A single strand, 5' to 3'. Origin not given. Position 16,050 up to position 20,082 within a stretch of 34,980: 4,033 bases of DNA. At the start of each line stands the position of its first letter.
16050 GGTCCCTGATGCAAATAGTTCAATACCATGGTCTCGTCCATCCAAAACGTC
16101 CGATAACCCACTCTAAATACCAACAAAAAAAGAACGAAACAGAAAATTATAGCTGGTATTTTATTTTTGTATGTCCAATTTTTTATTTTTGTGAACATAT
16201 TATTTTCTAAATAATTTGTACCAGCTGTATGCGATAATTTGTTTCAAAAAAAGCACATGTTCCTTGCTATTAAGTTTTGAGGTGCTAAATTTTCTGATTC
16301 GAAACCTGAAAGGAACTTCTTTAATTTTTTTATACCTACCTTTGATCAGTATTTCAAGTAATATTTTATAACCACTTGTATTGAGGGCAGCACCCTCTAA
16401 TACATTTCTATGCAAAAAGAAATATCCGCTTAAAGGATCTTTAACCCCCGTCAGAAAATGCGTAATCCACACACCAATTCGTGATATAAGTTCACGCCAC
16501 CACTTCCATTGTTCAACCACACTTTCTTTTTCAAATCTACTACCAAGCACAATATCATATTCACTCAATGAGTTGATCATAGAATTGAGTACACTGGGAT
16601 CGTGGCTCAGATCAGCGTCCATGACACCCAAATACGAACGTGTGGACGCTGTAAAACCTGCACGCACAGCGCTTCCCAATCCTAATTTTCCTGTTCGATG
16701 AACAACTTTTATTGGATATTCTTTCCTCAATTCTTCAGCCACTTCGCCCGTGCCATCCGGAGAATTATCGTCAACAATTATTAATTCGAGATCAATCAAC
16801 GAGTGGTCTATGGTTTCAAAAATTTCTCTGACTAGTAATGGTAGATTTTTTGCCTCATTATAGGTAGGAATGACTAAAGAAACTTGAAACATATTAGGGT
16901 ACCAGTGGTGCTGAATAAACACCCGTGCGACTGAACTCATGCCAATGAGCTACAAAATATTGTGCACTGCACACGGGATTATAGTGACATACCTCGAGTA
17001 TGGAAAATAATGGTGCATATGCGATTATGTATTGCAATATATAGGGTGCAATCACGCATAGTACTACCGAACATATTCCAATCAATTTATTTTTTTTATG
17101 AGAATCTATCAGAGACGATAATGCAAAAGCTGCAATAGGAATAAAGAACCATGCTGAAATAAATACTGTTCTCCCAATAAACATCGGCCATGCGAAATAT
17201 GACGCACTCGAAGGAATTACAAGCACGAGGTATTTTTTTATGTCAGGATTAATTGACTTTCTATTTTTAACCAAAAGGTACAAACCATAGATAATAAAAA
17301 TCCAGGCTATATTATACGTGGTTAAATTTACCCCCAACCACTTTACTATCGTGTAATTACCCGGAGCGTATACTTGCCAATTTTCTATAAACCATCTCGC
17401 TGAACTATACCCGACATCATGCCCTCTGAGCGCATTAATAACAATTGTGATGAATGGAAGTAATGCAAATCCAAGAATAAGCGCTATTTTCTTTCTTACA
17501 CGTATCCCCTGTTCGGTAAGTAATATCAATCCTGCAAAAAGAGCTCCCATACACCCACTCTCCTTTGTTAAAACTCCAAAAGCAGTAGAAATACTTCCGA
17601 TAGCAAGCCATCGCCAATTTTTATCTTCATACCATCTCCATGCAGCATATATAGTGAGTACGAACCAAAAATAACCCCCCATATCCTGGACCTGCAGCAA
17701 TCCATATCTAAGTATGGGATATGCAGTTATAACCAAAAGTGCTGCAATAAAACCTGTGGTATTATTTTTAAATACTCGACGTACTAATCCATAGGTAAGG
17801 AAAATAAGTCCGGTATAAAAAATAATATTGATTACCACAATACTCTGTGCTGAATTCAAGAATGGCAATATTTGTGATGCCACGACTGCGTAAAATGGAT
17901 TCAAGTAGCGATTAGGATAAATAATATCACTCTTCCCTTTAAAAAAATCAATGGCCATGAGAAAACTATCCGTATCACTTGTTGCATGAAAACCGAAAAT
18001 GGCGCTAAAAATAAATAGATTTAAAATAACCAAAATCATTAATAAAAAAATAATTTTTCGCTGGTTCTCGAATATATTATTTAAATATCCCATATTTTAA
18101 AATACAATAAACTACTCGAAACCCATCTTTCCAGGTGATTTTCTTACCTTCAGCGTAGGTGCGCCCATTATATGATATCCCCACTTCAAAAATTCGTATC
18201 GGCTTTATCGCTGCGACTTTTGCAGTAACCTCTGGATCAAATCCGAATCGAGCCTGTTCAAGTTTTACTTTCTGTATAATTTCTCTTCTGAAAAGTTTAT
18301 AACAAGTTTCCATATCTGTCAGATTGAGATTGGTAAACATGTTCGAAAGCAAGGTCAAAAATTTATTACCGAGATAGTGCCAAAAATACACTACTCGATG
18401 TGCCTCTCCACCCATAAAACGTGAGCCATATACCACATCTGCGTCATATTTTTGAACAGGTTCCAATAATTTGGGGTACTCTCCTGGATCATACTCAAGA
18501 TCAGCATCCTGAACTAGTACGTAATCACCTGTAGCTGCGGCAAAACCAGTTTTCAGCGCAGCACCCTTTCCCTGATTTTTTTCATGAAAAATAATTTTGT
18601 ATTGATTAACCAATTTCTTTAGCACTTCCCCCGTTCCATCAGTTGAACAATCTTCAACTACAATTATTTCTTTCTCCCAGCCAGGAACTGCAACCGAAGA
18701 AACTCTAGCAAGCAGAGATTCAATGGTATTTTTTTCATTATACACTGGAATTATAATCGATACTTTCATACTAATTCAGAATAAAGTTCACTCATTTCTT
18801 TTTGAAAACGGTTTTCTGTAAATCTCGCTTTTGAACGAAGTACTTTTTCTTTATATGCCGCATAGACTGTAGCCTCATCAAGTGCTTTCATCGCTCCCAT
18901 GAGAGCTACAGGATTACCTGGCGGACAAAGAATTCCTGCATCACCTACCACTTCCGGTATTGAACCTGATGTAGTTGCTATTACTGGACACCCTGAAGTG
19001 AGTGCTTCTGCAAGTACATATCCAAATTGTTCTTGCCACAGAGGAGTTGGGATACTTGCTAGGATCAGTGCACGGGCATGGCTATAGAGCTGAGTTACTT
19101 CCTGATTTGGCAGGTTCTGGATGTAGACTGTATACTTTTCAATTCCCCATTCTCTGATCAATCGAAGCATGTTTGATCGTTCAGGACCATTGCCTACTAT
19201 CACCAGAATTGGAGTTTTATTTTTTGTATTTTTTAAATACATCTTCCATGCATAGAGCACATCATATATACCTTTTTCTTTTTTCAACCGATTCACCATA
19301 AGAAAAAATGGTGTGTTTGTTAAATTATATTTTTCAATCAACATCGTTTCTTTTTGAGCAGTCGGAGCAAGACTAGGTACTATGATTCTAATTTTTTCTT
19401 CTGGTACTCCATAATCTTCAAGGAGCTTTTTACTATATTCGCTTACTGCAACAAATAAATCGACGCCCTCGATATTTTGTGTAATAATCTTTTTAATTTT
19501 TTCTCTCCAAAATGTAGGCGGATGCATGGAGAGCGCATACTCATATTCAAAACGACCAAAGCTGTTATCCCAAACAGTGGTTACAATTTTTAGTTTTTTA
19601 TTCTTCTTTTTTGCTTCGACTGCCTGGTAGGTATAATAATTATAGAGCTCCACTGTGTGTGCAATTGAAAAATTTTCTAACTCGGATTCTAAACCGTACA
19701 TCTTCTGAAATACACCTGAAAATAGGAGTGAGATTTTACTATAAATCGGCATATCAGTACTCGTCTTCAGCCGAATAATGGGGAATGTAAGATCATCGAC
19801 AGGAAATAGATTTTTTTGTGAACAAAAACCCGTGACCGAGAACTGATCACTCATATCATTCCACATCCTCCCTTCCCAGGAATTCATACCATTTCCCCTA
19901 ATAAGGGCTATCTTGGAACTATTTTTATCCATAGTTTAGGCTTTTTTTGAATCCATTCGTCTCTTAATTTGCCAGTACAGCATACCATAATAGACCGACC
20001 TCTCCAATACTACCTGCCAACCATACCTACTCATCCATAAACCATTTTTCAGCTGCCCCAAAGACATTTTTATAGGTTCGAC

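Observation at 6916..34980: Hybrid glycan-assembly island: Wzx/PGT repeat-unit pathway interleaved with four Dpm1-like lipid-sugar synthases and multiple GT-C enzymes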

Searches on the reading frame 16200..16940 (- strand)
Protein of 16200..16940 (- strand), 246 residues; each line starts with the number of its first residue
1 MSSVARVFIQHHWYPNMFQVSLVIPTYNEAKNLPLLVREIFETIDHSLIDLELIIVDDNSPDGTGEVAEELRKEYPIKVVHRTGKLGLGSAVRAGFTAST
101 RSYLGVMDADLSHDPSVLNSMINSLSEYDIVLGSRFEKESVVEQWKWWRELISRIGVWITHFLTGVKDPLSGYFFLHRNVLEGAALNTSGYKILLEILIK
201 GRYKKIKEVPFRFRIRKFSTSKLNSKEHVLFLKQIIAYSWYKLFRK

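Call 5: search_protein_families(library=pfam, proteins=[window:16200-16940:-], max_evalue=0.01)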
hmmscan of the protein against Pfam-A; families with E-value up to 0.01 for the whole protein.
window:16200-16940:- (246 aa): 2 families
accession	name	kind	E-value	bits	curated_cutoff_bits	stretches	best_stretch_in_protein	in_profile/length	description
PF00535.33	Glycos_transf_2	-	3.7e-30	105.5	23.3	1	21-149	1-129/168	Glycosyl transferase family 2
PF13641.12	Glyco_tranf_2_3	-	4e-08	34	27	1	20-131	3-119/230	Glycosyltransferase like family 2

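Call 10: search_protein_families(library=ncbifam, proteins=[window:16200-16940:-], max_evalue=0.01)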
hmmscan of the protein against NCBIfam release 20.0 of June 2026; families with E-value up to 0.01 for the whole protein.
window:16200-16940:- (246 aa): 18 families
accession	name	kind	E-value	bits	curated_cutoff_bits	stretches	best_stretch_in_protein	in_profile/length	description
TIGR04182.1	glyco_TIGR04182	equivalog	9.9e-17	61.2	325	1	19-224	1-202/293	S-layer glycoprotein N-glycosyltransferase AglJ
TIGR03937.1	PgaC_IcaA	equivalog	8.7e-14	51.3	422.3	1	16-127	43-152/407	poly-beta-1,6-N-acetyl-D-glucosamine synthase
NF047588.1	GlcsyltransPgfSStrep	equivalog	1e-13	51.2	500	1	19-138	2-124/308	glycosyltransferase PgfS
NF007986.1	PRK10714.1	equivalog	2.1e-13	50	529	1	18-224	6-211/316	undecaprenyl-phosphate 4-deoxy-4-formamido-L-arabinose transferase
TIGR04283.1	glyco_like_mftF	equivalog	2.6e-11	43.5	182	1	20-153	1-122/221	TIGR04283 family arsenosugar biosynthesis glycosyltransferase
NF058614.1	PPMAGASynPpgS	equivalog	1.3e-10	41.1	370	1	20-222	2-205/226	polyprenyl-phospho-N-acetylgalactosaminyl synthase PpgS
TIGR03469.1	HpnB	hypoth_equivalog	1.3e-10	40.9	379.25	1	18-144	44-179/386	hopene-associated glycosyltransferase HpnB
NF041875.1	EPS_EpsD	equivalog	1.5e-10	41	370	1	20-148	1-131/325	exopolysaccharide biosynthesis glycosyltransferase EpsD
NF007482.0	PRK10073.1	equivalog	2e-10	40.2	423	1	18-123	6-108/334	glycosyltransferase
NF038302.1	EPS_HpsE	equivalog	4e-10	39.2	300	1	19-114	2-100/307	hormogonium polysaccharide biosynthesis glycosyltransferase HpsE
TIGR03965.1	mycofact_glyco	equivalog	1.2e-08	34.3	280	1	15-132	71-186/467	mycofactocin biosynthesis glycosyltransferase MftF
NF010496.0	PRK13915.1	equivalog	4e-08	32.7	262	1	18-125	31-142/307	glucosyl-3-phosphoglycerate synthase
NF045692.1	OglycostaseCruG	equivalog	3.4e-07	29.5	600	1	16-145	39-175/386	2'-O-glycosyltransferase CruG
NF047683.1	TeichurnBiosyTuaG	equivalog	1.6e-06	28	400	1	19-127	7-113/252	teichuronic acid biosynthesis protein TuaG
NF050050.1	ProtGlycPglI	equivalog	2.1e-06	27.3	500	1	19-133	3-117/306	GalNAc(5)-diNAcBac-PP-undecaprenol beta-1,3-glucosyltransferase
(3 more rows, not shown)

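Call 43: search_solved_structures(query=window:16200-16940:-, max_evalue=0.001)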
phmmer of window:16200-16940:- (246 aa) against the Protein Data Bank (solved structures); distinct sequences matched with E-value up to 0.001: 19.
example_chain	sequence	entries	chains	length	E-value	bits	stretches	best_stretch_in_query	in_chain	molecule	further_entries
5mlz_A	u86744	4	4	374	1.3e-53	185.7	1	14-236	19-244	Dolichol monophosphate mannose synthase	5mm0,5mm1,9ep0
2z87_A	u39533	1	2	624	1.5e-14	57.9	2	20-129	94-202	Chondroitin synthase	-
2z86_A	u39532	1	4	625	1.5e-14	57.9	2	20-129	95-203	Chondroitin synthase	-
3bcv_A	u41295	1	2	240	8.6e-12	48.9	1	19-128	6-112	Putative glycosyltransferase protein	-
9hwj_A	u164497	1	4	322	3.4e-11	46.9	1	19-224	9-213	Undecaprenyl-phosphate 4-deoxy-4-formamido-L-arabinose transferase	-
5eke_A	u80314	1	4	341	5e-10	43.1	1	18-169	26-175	Uncharacterized glycosyltransferase sll0501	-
5ekp_C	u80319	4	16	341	5.4e-10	43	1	18-169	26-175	Uncharacterized glycosyltransferase sll0501 | Glycosyltransferase sll0501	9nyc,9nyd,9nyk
9nye_A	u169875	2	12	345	5.5e-10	42.9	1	18-169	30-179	Glycosyltransferase sll0501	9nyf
9bhc_C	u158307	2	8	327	1.7e-08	38.1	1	19-134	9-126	Undecaprenyl-phosphate 4-deoxy-4-formamido-L-arabinose transferase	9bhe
8vxh_A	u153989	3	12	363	2.1e-08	37.8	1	19-134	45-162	Undecaprenyl-phosphate 4-deoxy-4-formamido-L-arabinose transferase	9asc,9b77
9jma_A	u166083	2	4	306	3.7e-05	27.1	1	20-121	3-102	GalNAc(5)-diNAcBac-PP-undecaprenol beta-1,3-glucosyltransferase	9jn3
5hea_A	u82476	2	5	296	0.00012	25.4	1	19-114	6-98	Putative glycosyltransferase (GalT1)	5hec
6p61_A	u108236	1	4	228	0.00015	25.2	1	10-122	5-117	Glycosyltransferase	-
9omj_A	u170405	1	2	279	0.00021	24.6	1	18-132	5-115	Glycosyltransferase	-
9omh_A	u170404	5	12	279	0.00024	24.5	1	18-132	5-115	Glycosyltransferase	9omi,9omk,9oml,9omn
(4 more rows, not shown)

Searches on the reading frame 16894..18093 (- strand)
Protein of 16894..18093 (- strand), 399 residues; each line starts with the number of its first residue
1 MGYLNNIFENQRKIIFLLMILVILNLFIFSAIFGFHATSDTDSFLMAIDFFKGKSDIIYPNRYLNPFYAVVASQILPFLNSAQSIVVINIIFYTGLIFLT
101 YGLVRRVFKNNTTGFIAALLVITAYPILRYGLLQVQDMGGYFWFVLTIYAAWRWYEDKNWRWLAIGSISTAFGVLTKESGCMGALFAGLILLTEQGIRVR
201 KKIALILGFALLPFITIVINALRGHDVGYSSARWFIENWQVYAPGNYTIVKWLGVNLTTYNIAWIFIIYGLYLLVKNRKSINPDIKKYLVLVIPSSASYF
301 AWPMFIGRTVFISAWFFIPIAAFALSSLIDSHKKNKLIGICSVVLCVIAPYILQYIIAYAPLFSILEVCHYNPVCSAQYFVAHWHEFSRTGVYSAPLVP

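Call 5: search_protein_families(library=pfam, proteins=[window:16894-18093:-], max_evalue=0.01)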
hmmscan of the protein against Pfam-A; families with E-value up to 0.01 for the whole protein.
window:16894-18093:- (399 aa): 2 families
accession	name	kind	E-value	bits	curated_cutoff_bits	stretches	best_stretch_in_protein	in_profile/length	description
PF13231.12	PMT_2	-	9.4e-10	39.4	26.1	1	79-216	18-156/160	Dolichyl-phosphate-mannose-protein mannosyltransferase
PF02366.24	PMT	-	9.2e-06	25.8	22.7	1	81-192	81-197/245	Dolichyl-phosphate-mannose-protein mannosyltransferase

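Call 10: search_protein_families(library=ncbifam, proteins=[window:16894-18093:-], max_evalue=0.01)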
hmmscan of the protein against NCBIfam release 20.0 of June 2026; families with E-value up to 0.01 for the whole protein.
window:16894-18093:- (399 aa): 2 families
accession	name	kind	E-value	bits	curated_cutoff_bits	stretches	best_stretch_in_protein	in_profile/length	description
TIGR03663.1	TIGR03663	subfamily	1.7e-05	24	126.25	1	63-192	50-179/435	flippase activity-associated protein Agl23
NF047440.1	LA3751_2_3_fam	subfamily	0.00035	19.5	200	1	66-222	83-242/460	LA_3751/LA_3752 family putative glycosyltransferase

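Call 51: search_solved_structures(query=window:16894-18093:-, max_evalue=1)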
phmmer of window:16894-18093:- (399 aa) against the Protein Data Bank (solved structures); distinct sequences matched with E-value up to 1: 0.

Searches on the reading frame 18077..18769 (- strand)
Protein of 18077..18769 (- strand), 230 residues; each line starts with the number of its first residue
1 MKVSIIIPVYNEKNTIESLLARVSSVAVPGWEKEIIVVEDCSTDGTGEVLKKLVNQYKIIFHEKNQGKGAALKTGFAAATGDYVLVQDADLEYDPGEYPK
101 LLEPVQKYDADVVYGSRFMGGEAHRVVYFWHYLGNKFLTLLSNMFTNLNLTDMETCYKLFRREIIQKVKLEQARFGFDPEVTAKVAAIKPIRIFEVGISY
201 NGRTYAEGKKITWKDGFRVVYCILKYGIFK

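Call 5: search_protein_families(library=pfam, proteins=[window:18077-18769:-], max_evalue=0.01)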
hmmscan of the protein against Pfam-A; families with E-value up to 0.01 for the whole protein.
window:18077-18769:- (230 aa): 4 families
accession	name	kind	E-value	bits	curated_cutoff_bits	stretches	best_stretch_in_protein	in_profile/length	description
PF00535.33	Glycos_transf_2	-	4.5e-39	134.5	23.3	1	4-168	1-167/168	Glycosyl transferase family 2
PF10111.15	Glyco_tranf_2_2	-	8.1e-08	32.5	27.3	1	4-103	1-104/276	Glycosyltransferase like family 2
PF13641.12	Glyco_tranf_2_3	-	1.9e-07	31.8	27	1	3-132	3-137/230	Glycosyltransferase like family 2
PF13704.12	Glyco_tranf_2_4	-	0.0034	18.3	27.5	1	11-90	2-81/98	Glycosyl transferase family 2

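Call 10: search_protein_families(library=ncbifam, proteins=[window:18077-18769:-], max_evalue=0.01)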
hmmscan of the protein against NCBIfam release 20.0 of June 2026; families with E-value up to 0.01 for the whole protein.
window:18077-18769:- (230 aa): 24 families
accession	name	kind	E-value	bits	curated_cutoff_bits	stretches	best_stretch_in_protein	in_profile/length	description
TIGR04182.1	glyco_TIGR04182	equivalog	7.9e-31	107.5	325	1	2-227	1-218/293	S-layer glycoprotein N-glycosyltransferase AglJ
NF007986.1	PRK10714.1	equivalog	4.4e-20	71.9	529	1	2-209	7-209/316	undecaprenyl-phosphate 4-deoxy-4-formamido-L-arabinose transferase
NF007482.0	PRK10073.1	equivalog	3.5e-19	69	423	1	2-113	7-118/334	glycosyltransferase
NF047588.1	GlcsyltransPgfSStrep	equivalog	4.5e-19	68.8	500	1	1-168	1-167/308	glycosyltransferase PgfS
TIGR03937.1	PgaC_IcaA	equivalog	9.8e-18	64.3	422.3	1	2-91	46-136/407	poly-beta-1,6-N-acetyl-D-glucosamine synthase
NF058614.1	PPMAGASynPpgS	equivalog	1.7e-16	60.3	370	1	3-195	2-191/226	polyprenyl-phospho-N-acetylgalactosaminyl synthase PpgS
NF041875.1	EPS_EpsD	equivalog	9.4e-16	58.1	370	1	3-127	1-126/325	exopolysaccharide biosynthesis glycosyltransferase EpsD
NF041391.1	DPhHxTase_Halo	equivalog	3.6e-15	55.5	375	1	9-209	3-191/213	dolichyl-phosphate hexose transferase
TIGR04283.1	glyco_like_mftF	equivalog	6.7e-15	55.3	182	1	3-105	1-97/221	TIGR04283 family arsenosugar biosynthesis glycosyltransferase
NF047683.1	TeichurnBiosyTuaG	equivalog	2.7e-14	53.4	400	1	2-110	7-116/252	teichuronic acid biosynthesis protein TuaG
TIGR03965.1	mycofact_glyco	equivalog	9.5e-13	47.8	280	1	2-105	75-179/467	mycofactocin biosynthesis glycosyltransferase MftF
NF010496.0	PRK13915.1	equivalog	2.9e-12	46.3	262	1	2-106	32-143/307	glucosyl-3-phosphoglycerate synthase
TIGR03111.1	glyc2_xrt_Gpos1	hypoth_equivalog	1e-09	37.7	363.95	1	2-92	50-143/439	TIGR03111 family XrtG-associated glycosyltransferase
NF053739.1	GlytfEpsEBac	equivalog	1.7e-09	37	450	1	2-90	2-92/265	glycosyltransferase EpsE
NF038302.1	EPS_HpsE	equivalog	1.3e-08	34.2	300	1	2-90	2-96/307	hormogonium polysaccharide biosynthesis glycosyltransferase HpsE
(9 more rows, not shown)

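Call 42: search_solved_structures(query=window:18077-18769:-, max_evalue=0.001)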
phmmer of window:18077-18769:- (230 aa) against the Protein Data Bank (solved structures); distinct sequences matched with E-value up to 0.001: 30.
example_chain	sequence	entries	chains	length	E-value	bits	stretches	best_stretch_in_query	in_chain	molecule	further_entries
5mlz_A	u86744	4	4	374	2.7e-25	92.3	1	1-226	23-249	Dolichol monophosphate mannose synthase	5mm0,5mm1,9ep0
9hwj_A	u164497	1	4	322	3.7e-15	59.2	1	2-209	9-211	Undecaprenyl-phosphate 4-deoxy-4-formamido-L-arabinose transferase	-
9bhc_C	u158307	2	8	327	7.5e-15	58.2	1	2-185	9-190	Undecaprenyl-phosphate 4-deoxy-4-formamido-L-arabinose transferase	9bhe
8vxh_A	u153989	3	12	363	9.6e-15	57.9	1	2-184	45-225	Undecaprenyl-phosphate 4-deoxy-4-formamido-L-arabinose transferase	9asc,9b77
5eke_A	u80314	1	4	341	4.9e-12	49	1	2-194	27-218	Uncharacterized glycosyltransferase sll0501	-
5ekp_C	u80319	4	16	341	5e-12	49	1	2-189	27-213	Uncharacterized glycosyltransferase sll0501 | Glycosyltransferase sll0501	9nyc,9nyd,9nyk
9nye_A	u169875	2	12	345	5.2e-12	48.9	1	2-188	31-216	Glycosyltransferase sll0501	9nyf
3bcv_A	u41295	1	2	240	1.8e-11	47.1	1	2-115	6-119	Putative glycosyltransferase protein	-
5tze_C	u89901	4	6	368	2.6e-09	40.1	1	1-91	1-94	Glycosyl transferase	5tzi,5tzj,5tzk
5tz8_A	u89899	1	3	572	4.4e-09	39.3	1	1-91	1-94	Glycosyl transferase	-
6p61_A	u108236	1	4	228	7.8e-09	38.5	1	3-109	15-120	Glycosyltransferase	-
6yv7_B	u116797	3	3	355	2e-08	37.2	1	2-93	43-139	Glycosyl transferase, family 2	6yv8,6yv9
6yv7_A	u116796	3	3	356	2.1e-08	37.1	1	2-93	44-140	Glycosyl transferase, family 2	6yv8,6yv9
2z87_A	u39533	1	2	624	1.4e-07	34.4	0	3-103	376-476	Chondroitin synthase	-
2z86_A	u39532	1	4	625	1.4e-07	34.4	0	3-103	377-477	Chondroitin synthase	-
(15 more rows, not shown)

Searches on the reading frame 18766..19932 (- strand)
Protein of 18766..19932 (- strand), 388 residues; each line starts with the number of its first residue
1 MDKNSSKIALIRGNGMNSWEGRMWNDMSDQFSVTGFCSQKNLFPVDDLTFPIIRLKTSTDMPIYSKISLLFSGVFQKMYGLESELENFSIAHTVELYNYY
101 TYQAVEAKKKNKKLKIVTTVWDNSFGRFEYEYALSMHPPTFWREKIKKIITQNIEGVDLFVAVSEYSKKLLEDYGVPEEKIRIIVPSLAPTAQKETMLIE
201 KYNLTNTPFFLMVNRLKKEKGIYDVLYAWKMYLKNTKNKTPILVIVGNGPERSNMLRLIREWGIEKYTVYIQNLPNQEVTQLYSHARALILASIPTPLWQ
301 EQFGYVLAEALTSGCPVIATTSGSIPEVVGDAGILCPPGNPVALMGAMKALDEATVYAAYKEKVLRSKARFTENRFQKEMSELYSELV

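Call 5: search_protein_families(library=pfam, proteins=[window:18766-19932:-], max_evalue=0.01)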
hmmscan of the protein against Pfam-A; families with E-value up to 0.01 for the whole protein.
window:18766-19932:- (388 aa): 4 families
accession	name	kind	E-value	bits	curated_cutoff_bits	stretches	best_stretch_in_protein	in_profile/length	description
PF00534.26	Glycos_transf_1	-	1.4e-27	96.7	26.4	1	201-350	8-154/172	Glycosyl transferases group 1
PF13692.12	Glyco_trans_1_4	-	2.5e-22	80.1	27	1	209-351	3-139/142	Glycosyl transferases group 1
PF13439.12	Glyco_transf_4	-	3.4e-07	30.9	28.5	1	84-184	71-162/170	Glycosyltransferase Family 4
PF20706.3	GT4-conflict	-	0.00016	21.2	26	1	178-321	171-312/385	Family 4 Glycosyltransferase in conflict systems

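Call 40: search_protein_families(library=ncbifam, proteins=[window:18766-19932:-], max_evalue=0.000001)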
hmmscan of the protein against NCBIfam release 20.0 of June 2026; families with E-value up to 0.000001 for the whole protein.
window:18766-19932:- (388 aa): 16 families
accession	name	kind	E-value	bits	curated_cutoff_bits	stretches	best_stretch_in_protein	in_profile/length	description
NF038298.1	EPS_HpsO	equivalog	3.1e-21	75.6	575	1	190-388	183-388/388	hormogonium polysaccharide biosynthesis glycosyltransferase HpsO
TIGR03999.1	thiol_BshA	equivalog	7.5e-20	71.2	273.7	1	144-387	132-373/375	N-acetyl-alpha-D-glucosaminyl L-malate synthase BshA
TIGR04157.1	glyco_rSAM_CFB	subfamily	3.4e-19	69.1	400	1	143-332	153-342/406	TIGR04157 family glycosyltransferase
TIGR03088.1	stp2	hypoth_equivalog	2.2e-16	59.9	409.05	1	157-387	137-373/374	TIGR03088 family PEP-CTERM/XrtA system glycosyltransferase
TIGR02149.1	glgA_Coryne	subfamily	3.7e-13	49.4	302.4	1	153-340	141-335/391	glycogen synthase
NF047684.1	TeichurnBiosyTuaC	equivalog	5.4e-12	45.3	550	1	147-385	155-387/391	teichuronic acid biosynthesis protein TuaC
NF053787.1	GlcN_PG_synth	equivalog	9.4e-12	44.4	480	1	143-386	130-358/361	N-acetylglucosaminyl phosphatidylglycerol synthase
NF041876.1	EPS_EpsE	equivalog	1.5e-11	44.2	400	1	212-359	219-366/389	exopolysaccharide biosynthesis GT4 family glycosyltransferase EpsE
TIGR03449.1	mycothiol_MshA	equivalog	1.6e-11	43.8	462.5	1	158-386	166-402/406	D-inositol-3-phosphate glycosyltransferase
TIGR04047.1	MSMEG_0565_glyc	hypoth_equivalog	7.8e-11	41.7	259.85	1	145-384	127-371/373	MSMEG_0565 family glycosyltransferase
TIGR04005.1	wcaL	equivalog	5.4e-10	38.7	537.6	1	156-381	174-400/406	colanic acid biosynthesis glycosyltransferase WcaL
NF050063.1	ProtGlycPglJ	equivalog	7.2e-10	38.6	500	1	156-375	144-354/363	N-acetylgalactosamine-N,N'-diacetylbacillosaminyl-diphospho-undecaprenol 4-alpha-N-acetylgalactosaminyltransferase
NF049988.1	MGlcDAGSynMgs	equivalog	8.4e-10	38.5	400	1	196-388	201-388/398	alpha-monoglucosyldiacylglycerol synthase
NF007396.0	PRK09922.1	equivalog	1.8e-09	36.9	385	1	151-383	130-354/361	lipopolysaccharide 1,6-galactosyltransferase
NF041010.1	glycosy_Agl16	equivalog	2.1e-09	36.7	575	1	143-387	119-351/352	glycosylation protein Agl16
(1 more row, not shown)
